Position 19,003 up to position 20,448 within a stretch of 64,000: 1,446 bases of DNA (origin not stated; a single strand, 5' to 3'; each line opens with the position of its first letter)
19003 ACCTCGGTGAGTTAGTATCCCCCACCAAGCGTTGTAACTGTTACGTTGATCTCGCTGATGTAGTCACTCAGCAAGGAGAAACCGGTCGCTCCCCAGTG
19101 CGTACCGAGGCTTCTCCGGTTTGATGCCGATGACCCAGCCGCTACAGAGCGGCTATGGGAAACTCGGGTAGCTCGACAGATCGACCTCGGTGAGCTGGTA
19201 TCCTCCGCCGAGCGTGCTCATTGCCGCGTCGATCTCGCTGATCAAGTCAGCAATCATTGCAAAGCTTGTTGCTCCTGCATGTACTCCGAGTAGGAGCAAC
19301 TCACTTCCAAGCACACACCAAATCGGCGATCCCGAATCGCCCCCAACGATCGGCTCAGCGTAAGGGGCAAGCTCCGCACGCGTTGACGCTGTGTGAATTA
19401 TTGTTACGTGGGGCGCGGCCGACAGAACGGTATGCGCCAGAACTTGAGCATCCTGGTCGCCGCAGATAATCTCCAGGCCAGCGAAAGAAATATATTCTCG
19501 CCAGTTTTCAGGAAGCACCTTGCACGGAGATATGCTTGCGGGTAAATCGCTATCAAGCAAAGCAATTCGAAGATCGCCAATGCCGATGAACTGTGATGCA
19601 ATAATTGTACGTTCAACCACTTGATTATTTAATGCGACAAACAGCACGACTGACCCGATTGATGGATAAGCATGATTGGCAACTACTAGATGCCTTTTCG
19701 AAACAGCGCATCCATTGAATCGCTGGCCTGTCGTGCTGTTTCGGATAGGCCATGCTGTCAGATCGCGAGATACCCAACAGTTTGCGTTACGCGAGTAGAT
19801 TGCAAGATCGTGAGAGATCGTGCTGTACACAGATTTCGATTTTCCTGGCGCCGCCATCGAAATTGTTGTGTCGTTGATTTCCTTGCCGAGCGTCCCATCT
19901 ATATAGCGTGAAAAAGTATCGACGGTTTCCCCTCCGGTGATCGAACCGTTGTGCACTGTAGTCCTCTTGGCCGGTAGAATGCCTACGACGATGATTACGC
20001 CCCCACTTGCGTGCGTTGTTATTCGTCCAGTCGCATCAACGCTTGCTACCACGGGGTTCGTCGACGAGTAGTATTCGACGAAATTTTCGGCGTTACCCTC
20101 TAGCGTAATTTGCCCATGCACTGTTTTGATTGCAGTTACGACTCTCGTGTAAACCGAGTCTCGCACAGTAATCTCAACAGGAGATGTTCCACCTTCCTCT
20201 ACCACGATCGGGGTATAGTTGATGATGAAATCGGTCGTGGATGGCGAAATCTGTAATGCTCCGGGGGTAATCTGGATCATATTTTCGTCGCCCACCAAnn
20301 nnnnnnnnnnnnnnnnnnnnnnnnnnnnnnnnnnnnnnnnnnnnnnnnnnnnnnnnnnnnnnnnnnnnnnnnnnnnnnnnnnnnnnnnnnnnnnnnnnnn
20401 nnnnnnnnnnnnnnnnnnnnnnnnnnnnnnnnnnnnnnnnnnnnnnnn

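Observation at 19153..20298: Ig-domain chymotrypsin-fold protease in the head module, in addition to the prohead protease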

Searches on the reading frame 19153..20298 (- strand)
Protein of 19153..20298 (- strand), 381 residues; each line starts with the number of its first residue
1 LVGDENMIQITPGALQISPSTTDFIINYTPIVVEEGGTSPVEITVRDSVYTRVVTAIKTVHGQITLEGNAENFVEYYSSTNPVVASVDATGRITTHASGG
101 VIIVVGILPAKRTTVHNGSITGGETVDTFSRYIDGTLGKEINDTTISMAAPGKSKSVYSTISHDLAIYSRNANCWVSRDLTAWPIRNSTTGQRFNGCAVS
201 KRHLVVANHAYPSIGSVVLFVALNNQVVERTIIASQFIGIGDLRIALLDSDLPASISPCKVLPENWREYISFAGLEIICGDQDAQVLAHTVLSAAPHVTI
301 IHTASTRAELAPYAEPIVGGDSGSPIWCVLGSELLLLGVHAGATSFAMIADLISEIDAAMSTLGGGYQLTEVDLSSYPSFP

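Call 3: search_protein_families(library=pfam, proteins=[window:19153-20298:-], max_evalue=1)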
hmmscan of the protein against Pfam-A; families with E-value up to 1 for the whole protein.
window:19153-20298:- (381 aa): 1 family
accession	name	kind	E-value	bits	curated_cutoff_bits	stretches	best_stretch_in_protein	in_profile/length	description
PF02368.24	Big_2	-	0.0052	17.2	22.8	1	68-103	30-64/79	Bacterial Ig-like domain (group 2)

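Call 4: search_protein_families(library=phrogs, proteins=[window:19153-20298:-], max_evalue=0.1)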
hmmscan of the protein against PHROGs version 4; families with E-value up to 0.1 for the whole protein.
window:19153-20298:- (381 aa): 0 families

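Call 6: search_solved_structures(query=window:19153-20298:-, max_evalue=10, show_alignments=3)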
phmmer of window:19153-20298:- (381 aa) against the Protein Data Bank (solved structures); distinct sequences matched with E-value up to 10: 8.
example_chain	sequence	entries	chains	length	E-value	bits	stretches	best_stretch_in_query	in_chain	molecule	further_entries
1f00_I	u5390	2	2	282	0.066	15.3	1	9-105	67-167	INTIMIN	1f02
1e5u_I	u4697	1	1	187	0.07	15.2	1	58-105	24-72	INTIMIN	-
2zwk_A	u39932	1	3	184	0.077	15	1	60-104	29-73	Intimin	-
2zqk_A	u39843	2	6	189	0.083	14.9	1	60-104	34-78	Intimin | Intimin adherence protein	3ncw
3ncx_A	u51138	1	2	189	0.086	14.9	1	60-104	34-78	Intimin adherence protein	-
5kc5_A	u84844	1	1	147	0.71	11.9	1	110-192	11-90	Cerebellin-1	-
5kwr_A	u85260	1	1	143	1.2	11.1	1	110-192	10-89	Cerebellin-1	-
9sfi_R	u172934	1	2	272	3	9.8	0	62-110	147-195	Tungsten-containing formylmethanofuran dehydrogenase 2 subunit C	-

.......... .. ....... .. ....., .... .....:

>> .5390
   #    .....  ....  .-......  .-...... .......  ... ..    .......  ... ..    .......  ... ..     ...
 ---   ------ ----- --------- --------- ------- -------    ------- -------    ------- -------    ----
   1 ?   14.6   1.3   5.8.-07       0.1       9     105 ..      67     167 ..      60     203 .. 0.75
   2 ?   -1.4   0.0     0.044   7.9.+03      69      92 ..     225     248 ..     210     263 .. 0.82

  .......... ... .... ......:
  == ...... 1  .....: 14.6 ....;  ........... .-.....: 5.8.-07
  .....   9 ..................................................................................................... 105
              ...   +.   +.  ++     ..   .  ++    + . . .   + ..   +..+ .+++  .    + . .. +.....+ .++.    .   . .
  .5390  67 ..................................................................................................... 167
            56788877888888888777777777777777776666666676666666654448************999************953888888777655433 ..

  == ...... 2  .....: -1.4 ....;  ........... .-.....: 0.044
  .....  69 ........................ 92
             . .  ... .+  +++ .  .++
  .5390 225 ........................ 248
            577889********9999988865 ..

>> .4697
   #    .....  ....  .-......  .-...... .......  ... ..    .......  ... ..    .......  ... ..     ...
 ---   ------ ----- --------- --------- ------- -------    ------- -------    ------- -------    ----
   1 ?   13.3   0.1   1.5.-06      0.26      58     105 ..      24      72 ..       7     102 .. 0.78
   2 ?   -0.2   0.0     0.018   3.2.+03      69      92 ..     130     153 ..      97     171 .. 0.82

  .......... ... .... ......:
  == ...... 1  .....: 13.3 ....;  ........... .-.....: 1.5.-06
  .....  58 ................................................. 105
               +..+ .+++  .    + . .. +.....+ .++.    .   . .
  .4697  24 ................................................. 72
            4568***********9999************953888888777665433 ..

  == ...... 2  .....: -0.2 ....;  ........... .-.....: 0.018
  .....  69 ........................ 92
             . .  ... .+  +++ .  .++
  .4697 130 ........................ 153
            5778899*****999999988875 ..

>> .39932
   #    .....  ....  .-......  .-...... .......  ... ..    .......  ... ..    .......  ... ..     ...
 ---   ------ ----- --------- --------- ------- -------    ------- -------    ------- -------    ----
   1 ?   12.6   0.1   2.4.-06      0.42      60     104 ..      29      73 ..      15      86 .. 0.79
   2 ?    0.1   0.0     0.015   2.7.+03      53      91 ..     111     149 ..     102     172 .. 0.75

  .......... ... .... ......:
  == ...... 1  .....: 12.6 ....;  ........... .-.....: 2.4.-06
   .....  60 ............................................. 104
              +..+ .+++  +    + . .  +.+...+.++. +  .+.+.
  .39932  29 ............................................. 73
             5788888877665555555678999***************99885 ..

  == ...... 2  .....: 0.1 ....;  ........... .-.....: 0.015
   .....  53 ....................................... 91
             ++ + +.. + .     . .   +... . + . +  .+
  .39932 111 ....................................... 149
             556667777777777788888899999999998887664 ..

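Call 7: find_homologous_proteins(query=window:19153-20298:-, max_evalue=0.001)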
Query window:19153-20298:- (381 aa): 41 proteins with E <= 0.001 among 5486 candidates.
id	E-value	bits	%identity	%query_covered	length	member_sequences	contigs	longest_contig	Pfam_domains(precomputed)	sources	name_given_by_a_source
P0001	5.6e-243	823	100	98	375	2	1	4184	-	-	-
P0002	3.6e-60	222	40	77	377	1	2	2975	-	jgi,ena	jgi:hypothetical protein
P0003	9.4e-58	214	36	97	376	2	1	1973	-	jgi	jgi:hypothetical protein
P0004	1.9e-47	180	44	59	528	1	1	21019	-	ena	-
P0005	2.1e-47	180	36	92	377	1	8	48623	-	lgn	-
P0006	9.5e-40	155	32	92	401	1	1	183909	-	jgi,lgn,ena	-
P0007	4.2e-39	153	38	68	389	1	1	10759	-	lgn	-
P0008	4.3e-39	152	39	73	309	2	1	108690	-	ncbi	-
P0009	7.6e-39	152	33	88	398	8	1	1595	PF02368.25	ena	-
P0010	1.3e-36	144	33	92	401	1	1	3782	-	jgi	-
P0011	9.4e-36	142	34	69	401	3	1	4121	-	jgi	-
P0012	4.7e-35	139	30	98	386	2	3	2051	-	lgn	-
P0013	7.1e-33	132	35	67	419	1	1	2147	-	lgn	-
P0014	1.0e-32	132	38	58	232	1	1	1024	-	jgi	jgi:hypothetical protein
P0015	1.4e-31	128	37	62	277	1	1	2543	-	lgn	-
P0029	6.3e-26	109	31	62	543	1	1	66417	PF09206.19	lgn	-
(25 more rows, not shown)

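Call 11: find_encoding_contigs(protein=P0008, flank=8000, max_places=2)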
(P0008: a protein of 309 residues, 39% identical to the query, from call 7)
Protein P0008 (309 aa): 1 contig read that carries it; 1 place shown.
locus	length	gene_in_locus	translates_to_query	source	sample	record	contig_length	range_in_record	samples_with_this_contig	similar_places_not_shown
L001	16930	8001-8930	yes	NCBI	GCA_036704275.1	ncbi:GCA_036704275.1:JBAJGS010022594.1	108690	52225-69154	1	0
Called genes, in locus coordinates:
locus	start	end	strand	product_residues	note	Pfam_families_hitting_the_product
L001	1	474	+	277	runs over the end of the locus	-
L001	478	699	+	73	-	-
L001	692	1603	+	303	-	PF25145:NfeD1b_N (weak), PF01343:Peptidase_S49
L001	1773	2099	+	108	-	-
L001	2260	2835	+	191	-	-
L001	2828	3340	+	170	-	-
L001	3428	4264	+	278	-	-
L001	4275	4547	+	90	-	-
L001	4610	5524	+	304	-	-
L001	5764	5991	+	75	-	-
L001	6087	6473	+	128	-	-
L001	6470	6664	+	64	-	-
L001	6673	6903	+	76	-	-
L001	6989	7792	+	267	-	PF18454:Mtd_N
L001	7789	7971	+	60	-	-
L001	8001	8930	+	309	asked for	-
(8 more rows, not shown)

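Call 12: find_encoding_contigs(protein=P0005, flank=8000, max_places=2)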
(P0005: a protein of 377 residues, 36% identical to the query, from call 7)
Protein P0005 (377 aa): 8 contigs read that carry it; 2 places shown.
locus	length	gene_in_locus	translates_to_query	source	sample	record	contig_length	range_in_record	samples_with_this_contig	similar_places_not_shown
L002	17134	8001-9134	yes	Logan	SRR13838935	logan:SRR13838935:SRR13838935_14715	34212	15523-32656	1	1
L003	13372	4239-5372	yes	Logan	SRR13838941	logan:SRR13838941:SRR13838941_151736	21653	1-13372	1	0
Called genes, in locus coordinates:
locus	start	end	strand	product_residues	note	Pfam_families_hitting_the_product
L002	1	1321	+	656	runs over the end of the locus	-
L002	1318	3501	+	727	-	-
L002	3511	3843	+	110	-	PF02599:CsrA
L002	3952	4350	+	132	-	-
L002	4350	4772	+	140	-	-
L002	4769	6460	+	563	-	PF13385:Laminin_G_3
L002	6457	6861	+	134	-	PF23140:Gp80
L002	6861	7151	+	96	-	-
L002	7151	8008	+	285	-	PF07880:T4_gp9_10_N (weak)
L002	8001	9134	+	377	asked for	-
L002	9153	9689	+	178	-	-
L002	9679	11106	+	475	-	PF05136:Phage_portal_2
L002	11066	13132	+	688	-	PF25209:Phage_capsid_4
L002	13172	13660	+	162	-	-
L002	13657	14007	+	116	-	-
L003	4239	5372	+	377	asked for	-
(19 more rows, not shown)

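Call 16: find_encoding_contigs(protein=P0006, flank=8000, max_places=1)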
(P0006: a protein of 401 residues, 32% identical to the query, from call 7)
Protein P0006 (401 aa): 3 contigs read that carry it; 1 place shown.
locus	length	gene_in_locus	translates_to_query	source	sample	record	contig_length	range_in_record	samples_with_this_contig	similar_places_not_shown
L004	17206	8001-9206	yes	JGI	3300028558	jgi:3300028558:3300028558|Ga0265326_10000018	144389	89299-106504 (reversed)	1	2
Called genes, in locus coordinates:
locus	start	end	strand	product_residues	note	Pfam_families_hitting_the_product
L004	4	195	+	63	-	-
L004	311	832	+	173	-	-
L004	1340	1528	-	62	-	-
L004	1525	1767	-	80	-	-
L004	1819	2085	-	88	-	-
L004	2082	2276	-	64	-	-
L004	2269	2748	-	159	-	-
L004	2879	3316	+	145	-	-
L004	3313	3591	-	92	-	PF20600:ExoX-like_C (weak)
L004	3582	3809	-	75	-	-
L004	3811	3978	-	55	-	-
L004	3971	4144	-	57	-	-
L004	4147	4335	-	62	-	-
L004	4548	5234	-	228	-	PF00574:CLP_protease, PF25145:NfeD1b_N (weak)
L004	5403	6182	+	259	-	PF02562:PhoH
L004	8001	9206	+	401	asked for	-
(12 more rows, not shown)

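Call 17: find_encoding_contigs(protein=P0029, flank=8000, max_places=1)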
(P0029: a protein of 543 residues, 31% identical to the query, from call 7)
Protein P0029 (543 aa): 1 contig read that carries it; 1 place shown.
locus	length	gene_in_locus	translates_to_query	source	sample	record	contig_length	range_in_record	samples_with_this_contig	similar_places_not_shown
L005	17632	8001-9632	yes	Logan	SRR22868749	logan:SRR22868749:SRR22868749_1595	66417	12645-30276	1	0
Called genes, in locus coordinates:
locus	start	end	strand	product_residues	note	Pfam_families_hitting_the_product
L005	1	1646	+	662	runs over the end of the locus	-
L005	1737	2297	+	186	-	PF13392:HNH_3 (weak)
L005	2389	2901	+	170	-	-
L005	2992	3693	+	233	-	-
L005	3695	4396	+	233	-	-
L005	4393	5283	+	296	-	-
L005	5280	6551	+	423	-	PF13578:Methyltransf_24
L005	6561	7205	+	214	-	PF13895:Ig_2 (faint)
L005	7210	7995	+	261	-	-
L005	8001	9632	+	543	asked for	PF09206:ArabFuran-catal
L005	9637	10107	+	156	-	-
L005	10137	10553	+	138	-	-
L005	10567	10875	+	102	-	-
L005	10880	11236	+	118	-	-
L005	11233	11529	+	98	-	-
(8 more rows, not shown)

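Call 18: predict_structure(alignment_id=A1)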
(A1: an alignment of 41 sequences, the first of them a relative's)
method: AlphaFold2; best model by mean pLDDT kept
length: 375 residues; sequences in the alignment: 41
mean_pLDDT: 93.3   pTM: 0.82
mean pLDDT of the five models: 93.3, 93.0, 92.7, 91.6, 91.0
residues with pLDDT >= 90: 334; 70-90: 20; 50-70: 8; < 50: 13
segments of 3 or more residues with pLDDT < 50: 1-13
pLDDT, mean of each block of 10 residues (from residue 1): 39 65 95 95 96 96 79 98 97 96 91 95 96 98 97 97 98 97 93 98 96 98 98 95 98 97 95 98 89 92 98 96 97 96 97 98 98 95
secondary structure, 60 per line:
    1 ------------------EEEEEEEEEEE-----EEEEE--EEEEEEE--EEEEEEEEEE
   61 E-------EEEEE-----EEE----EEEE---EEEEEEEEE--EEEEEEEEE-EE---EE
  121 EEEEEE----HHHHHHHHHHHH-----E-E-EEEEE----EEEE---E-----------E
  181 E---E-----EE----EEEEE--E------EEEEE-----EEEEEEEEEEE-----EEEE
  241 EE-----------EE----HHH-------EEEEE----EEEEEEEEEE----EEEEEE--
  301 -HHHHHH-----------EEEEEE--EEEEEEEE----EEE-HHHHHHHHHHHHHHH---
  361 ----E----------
elements in order: E19-29 E35-39 E42-48 E51-61 E69-73 E79-81 E86-89 E93-101 E104-112 E119-126 H131-142 E152-156 E161-164 E197-201 E211-215 E221-231 E237-242 E270-274 E279-288 E293-298 H302-307 E319-324 E327-334 E339-341 H343-357

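Call 19: search_protein_representatives(protein=window:19153-20298:-)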
Query: 381 residues. Proteins with E-value up to 0.001 (for the whole library): 2410; up to 1e-10: 1434; up to 1e-30: 157. The best 150 are listed.
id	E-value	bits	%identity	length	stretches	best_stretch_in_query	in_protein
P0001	1.8e-243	823.2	100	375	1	7-381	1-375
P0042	1.3e-80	287.4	45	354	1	14-380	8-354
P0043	1.0e-64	235.1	36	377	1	15-380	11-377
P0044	3.2e-60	220.3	36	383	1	12-380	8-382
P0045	9.1e-59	215.5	36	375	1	29-380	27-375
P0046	5.0e-54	199.9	37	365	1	18-365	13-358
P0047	6.0e-53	196.4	35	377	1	23-380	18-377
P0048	1.4e-52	195.2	34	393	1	16-380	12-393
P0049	1.4e-52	195.2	39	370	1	66-380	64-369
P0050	4.9e-52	193.4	34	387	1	9-380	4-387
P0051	6.8e-51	189.6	45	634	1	137-377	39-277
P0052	8.0e-51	189.4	41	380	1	121-380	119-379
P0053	1.9e-50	188.2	33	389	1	18-380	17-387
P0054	1.1e-48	182.4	33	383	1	22-378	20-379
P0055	2.0e-48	181.5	40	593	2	137-377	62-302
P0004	5.9e-48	179.9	42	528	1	145-380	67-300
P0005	6.6e-48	179.8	38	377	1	32-380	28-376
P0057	1.4e-46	175.5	32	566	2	141-370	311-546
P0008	1.4e-39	152.4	42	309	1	91-377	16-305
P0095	5.3e-37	143.9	34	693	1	33-379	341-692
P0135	1.5e-33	132.6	38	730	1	76-378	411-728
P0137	2.3e-33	132.0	35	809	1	43-380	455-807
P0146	8.8e-33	130.0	40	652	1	148-377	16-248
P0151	1.4e-32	129.4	33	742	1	41-380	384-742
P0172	1.1e-31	126.4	35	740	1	75-379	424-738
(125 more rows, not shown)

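Call 22: fold_search(model_id=the predicted structure, library=pdb)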
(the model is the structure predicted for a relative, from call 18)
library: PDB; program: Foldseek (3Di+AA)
matches with E <= 10: 1069; with E <= 0.001: 315
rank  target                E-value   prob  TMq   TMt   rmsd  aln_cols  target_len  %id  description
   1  4dur_B                9.2e-08  1.00  0.37  0.19   4.6       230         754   16  The X-ray Crystal Structure of Full-Length type II Human Plasminogen (released 2012-03-28)
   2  1rjx                  1.1e-07  1.00  0.39  0.57   6.0       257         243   14  Human PLASMINOGEN CATALYTIC DOMAIN, K698M MUTANT (released 2003-12-02)
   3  1chg                  1.9e-07  1.00  0.37  0.59   4.3       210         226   17  CHYMOTRYPSINOGEN,2.5 ANGSTROMS CRYSTAL STRUCTURE, COMPARISON WITH ALPHA-CHYMOTRYPSIN,AND IMPLICATIONS FOR ZYMOGEN ACTIVA (released 1976-11-22)
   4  4q2k_A                2.5e-07  1.00  0.39  0.59   4.4       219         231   15  Bovine alpha chymotrypsin bound to a cyclic peptide inhibitor, 5b (released 2014-07-23)
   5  7kty                  3.3e-07  1.00  0.38  0.56   4.9       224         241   14  Data clustering and dynamics of chymotrypsinogen average structure (released 2021-03-10)
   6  1a0l_A                3.3e-07  1.00  0.33  0.49   6.0       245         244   12  HUMAN BETA-TRYPTASE: A RING-LIKE TETRAMER WITH ACTIVE SITES FACING A CENTRAL PORE (released 1999-03-23)
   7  2cga_A                4.3e-07  1.00  0.37  0.54   5.9       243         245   14  BOVINE CHYMOTRYPSINOGEN A. X-RAY CRYSTAL STRUCTURE ANALYSIS AND REFINEMENT OF A NEW CRYSTAL FORM AT 1.8 ANGSTROMS RESO (released 1987-04-16)
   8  4q2k_C                5.1e-07  1.00  0.39  0.59   4.3       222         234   14  Bovine alpha chymotrypsin bound to a cyclic peptide inhibitor, 5b (released 2014-07-23)
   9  1l4d_A                5.4e-07  1.00  0.37  0.53   4.9       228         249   14  CRYSTAL STRUCTURE OF MICROPLASMINOGEN-STREPTOKINASE ALPHA DOMAIN COMPLEX (released 2002-12-11)
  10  3dfj                  5.6e-07  1.00  0.38  0.56   5.3       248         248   15  Crystal structure of human Prostasin (released 2008-10-14)
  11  4q2k_B                6.0e-07  1.00  0.40  0.61   3.7       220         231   14  Bovine alpha chymotrypsin bound to a cyclic peptide inhibitor, 5b (released 2014-07-23)
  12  4k3j_A                6.3e-07  1.00  0.35  0.54   5.4       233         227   14  Crystal structure of Onartuzumab Fab in complex with MET and HGF-beta (released 2013-08-28)
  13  6vvu_B                7.4e-07  1.00  0.34  0.51   5.7       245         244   13  Anti-Tryptase fab E104.v1 bound to tryptase (released 2020-12-30)
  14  4qt8_D                7.8e-07  1.00  0.37  0.57   4.1       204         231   15  Crystal Structure of RON Sema-PSI-IPT1 extracellular domains in complex with MSP beta-chain (released 2014-09-17)
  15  7moa_D                9.6e-07  1.00  0.38  0.23   4.2       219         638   13  Cryo-EM structure of the c-MET II/HGF I complex bound with HGF II in a rigid conformation (released 2021-06-09)
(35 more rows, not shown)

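Call 23: fold_search(model_id=the predicted structure, library=viral)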
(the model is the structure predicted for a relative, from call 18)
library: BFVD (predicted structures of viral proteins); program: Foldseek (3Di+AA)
matches with E <= 10: 866; with E <= 0.001: 49
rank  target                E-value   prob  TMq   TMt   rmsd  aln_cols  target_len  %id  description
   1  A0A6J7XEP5            2.1e-19  1.00  0.64  0.54  12.6       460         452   21  Uncharacterized protein [uncultured Caudovirales phage]
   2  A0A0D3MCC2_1          1.5e-06  1.00  0.33  0.15  23.9       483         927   11  Genome polyprotein (Fragment) [Bat picornavirus]
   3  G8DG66                7.5e-06  1.00  0.36  0.32   8.8       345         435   15  (no name in the UniProt tables at hand)
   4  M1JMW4                1.2e-05  1.00  0.36  0.37   7.2       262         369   11  (no name in the UniProt tables at hand)
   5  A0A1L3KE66            3.2e-05  1.00  0.32  0.22  11.1       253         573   13  (no name in the UniProt tables at hand)
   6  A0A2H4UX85            4.6e-05  1.00  0.36  0.45   9.0       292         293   13  Trypsin-like serine protease-like protein [Drosophila innubila nudivirus]
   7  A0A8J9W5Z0            4.9e-05  1.00  0.30  0.09  17.2       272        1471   12  (no name in the UniProt tables at hand)
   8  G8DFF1                6.0e-05  1.00  0.34  0.43   4.3       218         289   14  (no name in the UniProt tables at hand)
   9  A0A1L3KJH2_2          8.3e-05  1.00  0.32  0.13  19.5       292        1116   15  (no name in the UniProt tables at hand)
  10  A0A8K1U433            9.2e-05  1.00  0.29  0.25   6.0       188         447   13  Serine protease [Riboviria sp.]
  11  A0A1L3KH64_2          9.7e-05  1.00  0.34  0.15  12.7       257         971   17  (no name in the UniProt tables at hand)
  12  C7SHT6                9.7e-05  1.00  0.27  0.13  19.3       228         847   16  (no name in the UniProt tables at hand)
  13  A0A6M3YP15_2          9.7e-05  0.99  0.27  0.12  23.3       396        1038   12  SF3 helicase domain-containing protein [Riboviria sp.]
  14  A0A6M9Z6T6            1.2e-04  1.00  0.30  0.23   8.9       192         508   13  (no name in the UniProt tables at hand)
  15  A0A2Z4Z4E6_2          1.3e-04  1.00  0.32  0.13  19.1       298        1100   13  (no name in the UniProt tables at hand)
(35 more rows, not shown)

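Call 24: search_protein_families(library=pfam, proteins=[P0051, P0055, P0004, P0146, P0137, P0135, P0151, P0172, P0095, P0057], max_evalue=0.01)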
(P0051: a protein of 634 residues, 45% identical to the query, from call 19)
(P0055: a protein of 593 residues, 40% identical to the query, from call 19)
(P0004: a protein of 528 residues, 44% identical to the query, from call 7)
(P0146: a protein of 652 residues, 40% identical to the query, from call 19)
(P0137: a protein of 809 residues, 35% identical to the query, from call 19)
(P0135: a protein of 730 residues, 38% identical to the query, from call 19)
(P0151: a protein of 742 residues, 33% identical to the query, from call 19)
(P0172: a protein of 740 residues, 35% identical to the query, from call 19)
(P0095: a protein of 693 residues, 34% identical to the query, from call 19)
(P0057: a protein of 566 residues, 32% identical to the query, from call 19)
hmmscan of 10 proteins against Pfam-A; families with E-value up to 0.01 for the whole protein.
P0051 (634 aa): 0 families

P0055 (593 aa): 0 families

P0004 (528 aa): 0 families

P0146 (652 aa): 0 families

P0137 (809 aa): 2 families
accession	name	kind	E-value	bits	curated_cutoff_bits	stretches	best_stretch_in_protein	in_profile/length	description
PF02368.24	Big_2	-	1.1e-05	25.7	22.8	1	489-525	36-72/79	Bacterial Ig-like domain (group 2)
PF22359.2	Big-like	-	8.1e-05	23.2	27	1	490-520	4-34/48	Bacterial Ig-like domain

P0135 (730 aa): 2 families
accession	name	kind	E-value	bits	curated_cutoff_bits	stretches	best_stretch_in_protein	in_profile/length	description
PF02368.24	Big_2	-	0.00047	20.5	22.8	1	409-442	35-68/79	Bacterial Ig-like domain (group 2)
PF22359.2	Big-like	-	0.0075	16.9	27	0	410-438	3-31/48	Bacterial Ig-like domain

P0151 (742 aa): 1 family
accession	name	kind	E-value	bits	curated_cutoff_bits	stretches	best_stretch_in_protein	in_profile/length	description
PF02368.24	Big_2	-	0.00016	22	22.8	1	417-449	34-66/79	Bacterial Ig-like domain (group 2)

P0172 (740 aa): 2 families
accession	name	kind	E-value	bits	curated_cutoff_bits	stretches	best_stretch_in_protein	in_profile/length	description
PF10162.14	G8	-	0.0013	19.1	22.9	1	137-184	1-45/124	G8 domain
PF02368.24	Big_2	-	0.0014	19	22.8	1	424-458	36-70/79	Bacterial Ig-like domain (group 2)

P0095 (693 aa): 2 families
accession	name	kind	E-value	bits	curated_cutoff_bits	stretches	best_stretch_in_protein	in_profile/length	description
PF09206.18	ArabFuran-catal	-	4.8e-12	46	25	1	40-108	10-79/315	Alpha-L-arabinofuranosidase B, catalytic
PF02368.24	Big_2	-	1.2e-06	28.8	22.8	1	381-426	32-77/79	Bacterial Ig-like domain (group 2)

P0057 (566 aa): 1 family
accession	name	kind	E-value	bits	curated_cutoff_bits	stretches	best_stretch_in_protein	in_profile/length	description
PF03761.21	DUF316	-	0.0042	17.1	21.2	0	97-119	72-94/282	Nematode trypsin-6-like family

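Call 26: search_dna_similar(query=window:19153-20298:-, collection=phages, mode=protein, max_rows=30, max_evalue=0.001)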
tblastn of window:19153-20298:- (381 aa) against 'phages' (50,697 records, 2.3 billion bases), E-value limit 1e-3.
Records with a match: 1; places in all: 1; records where one place covers at least 80% of the query: 0.
Best place of each record, by identity: <60% 1.
By first word of the organism name: Caudoviricetes 1.
By host as written in the record: - 1.
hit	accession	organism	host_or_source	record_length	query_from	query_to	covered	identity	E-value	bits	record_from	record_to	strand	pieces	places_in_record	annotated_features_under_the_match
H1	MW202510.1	Caudoviricetes sp.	Manatee Spring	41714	121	381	69%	22.5%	3e-13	77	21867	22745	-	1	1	hypothetical protein | fN3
